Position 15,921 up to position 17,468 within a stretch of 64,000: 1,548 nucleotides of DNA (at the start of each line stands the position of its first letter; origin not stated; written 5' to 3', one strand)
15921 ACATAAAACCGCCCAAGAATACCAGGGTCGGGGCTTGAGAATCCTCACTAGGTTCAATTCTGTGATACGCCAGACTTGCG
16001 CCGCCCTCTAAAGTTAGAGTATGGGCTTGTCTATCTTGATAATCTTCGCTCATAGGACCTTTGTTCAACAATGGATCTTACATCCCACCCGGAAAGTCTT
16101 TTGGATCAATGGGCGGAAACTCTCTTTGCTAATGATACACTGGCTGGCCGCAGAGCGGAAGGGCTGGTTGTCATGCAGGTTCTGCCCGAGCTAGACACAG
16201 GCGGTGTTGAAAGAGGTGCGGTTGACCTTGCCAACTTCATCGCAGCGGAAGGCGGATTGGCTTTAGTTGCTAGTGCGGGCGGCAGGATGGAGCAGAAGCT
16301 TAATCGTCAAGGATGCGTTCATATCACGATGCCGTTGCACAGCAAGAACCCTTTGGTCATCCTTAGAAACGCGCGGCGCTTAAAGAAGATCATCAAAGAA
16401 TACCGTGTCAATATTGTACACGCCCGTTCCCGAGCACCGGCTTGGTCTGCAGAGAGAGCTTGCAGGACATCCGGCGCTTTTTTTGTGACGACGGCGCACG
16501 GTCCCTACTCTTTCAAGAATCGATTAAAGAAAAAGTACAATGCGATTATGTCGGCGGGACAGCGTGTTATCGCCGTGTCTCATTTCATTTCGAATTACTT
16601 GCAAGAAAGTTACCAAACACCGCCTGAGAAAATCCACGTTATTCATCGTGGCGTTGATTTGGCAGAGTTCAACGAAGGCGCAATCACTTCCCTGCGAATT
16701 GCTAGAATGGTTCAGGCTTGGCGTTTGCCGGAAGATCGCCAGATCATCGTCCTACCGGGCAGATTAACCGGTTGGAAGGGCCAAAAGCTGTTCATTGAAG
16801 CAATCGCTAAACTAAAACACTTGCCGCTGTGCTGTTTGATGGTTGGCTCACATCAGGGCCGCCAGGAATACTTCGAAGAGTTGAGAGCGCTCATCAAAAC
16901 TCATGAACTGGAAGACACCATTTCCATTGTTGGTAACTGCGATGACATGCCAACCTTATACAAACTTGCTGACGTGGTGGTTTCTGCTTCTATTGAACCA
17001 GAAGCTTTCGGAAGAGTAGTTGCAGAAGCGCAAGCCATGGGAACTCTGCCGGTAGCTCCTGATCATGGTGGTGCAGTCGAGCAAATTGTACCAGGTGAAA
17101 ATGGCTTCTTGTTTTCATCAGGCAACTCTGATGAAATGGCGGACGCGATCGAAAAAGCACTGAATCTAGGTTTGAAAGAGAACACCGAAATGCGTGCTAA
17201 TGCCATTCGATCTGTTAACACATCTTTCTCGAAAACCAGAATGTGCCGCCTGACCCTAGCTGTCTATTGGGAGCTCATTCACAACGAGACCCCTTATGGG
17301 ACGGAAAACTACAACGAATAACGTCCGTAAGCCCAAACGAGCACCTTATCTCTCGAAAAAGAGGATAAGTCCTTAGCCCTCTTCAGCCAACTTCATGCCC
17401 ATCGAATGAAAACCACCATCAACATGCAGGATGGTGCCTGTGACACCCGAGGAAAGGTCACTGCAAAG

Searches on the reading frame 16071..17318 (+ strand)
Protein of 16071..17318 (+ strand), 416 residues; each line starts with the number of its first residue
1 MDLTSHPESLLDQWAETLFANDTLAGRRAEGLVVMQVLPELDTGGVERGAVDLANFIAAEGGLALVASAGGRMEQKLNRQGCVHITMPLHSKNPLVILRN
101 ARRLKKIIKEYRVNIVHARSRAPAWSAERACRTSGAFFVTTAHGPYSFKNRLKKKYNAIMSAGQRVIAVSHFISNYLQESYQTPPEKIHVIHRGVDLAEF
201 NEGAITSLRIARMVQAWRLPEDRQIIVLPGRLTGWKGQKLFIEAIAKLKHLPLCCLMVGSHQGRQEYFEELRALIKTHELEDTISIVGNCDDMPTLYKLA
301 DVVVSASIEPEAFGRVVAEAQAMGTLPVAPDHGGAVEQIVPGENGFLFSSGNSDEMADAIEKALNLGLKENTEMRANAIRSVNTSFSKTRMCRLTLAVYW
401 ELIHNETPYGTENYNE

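Call 56: search_protein_families(library=ncbifam, proteins=[window:16071-17318:+], max_evalue=1e-10)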
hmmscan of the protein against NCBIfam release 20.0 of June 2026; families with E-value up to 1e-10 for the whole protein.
window:16071-17318:+ (416 aa): 17 families
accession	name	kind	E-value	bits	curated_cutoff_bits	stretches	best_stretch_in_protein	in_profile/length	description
TIGR03088.1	stp2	hypoth_equivalog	9.7e-28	97.2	409.05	1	33-401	3-372/374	TIGR03088 family PEP-CTERM/XrtA system glycosyltransferase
NF041876.1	EPS_EpsE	equivalog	1.7e-23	83.5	400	1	90-390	91-384/389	exopolysaccharide biosynthesis GT4 family glycosyltransferase EpsE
TIGR03999.1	thiol_BshA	equivalog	7.4e-23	81.1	273.7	1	94-403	66-374/375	N-acetyl-alpha-D-glucosaminyl L-malate synthase BshA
TIGR03449.1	mycothiol_MshA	equivalog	2.8e-21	75.9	462.5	1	158-402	160-403/406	D-inositol-3-phosphate glycosyltransferase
TIGR02149.1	glgA_Coryne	subfamily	3.1e-20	72.7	302.4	1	160-402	142-390/391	glycogen synthase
TIGR04063.1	stp3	hypoth_equivalog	8.5e-19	67.7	442.05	1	96-400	76-393/397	TIGR04063 family PEP-CTERM/XrtA system glycosyltransferase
TIGR04047.1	MSMEG_0565_glyc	hypoth_equivalog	6.5e-16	58.4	259.85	1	101-399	76-371/373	MSMEG_0565 family glycosyltransferase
NF053787.1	GlcN_PG_synth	equivalog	1.8e-14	53.4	480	1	149-402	130-359/361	N-acetylglucosaminyl phosphatidylglycerol synthase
NF038295.1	EPS_HpsP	equivalog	1.4e-13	50.6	550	1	148-402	135-387/388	hormogonium polysaccharide biosynthesis glycosyltransferase HpsP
TIGR04157.1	glyco_rSAM_CFB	subfamily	4.2e-13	49.1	400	1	154-342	161-341/406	TIGR04157 family glycosyltransferase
NF038229.1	Glyco4_Geo_Pelo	equivalog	4.9e-13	48.8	400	1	72-402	22-336/338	GPMC system family 4 glycosyltransferase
TIGR02095.1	glgA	subfamily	1.1e-12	47.4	328.45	1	218-399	287-474/477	glycogen/starch synthase, ADP-glucose type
NF041010.1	glycosy_Agl16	equivalog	1.5e-12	47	575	1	158-374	129-326/352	glycosylation protein Agl16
NF012028.0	PRK15484.1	subfamily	1.7e-12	47.1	618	1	164-378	141-354/380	lipopolysaccharide N-acetylglucosaminyltransferase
NF046085.1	XrtY_assoc_Gly1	equivalog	2.7e-12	46.2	400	1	146-403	137-385/387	XrtY-associated glycosyltransferase XYAG1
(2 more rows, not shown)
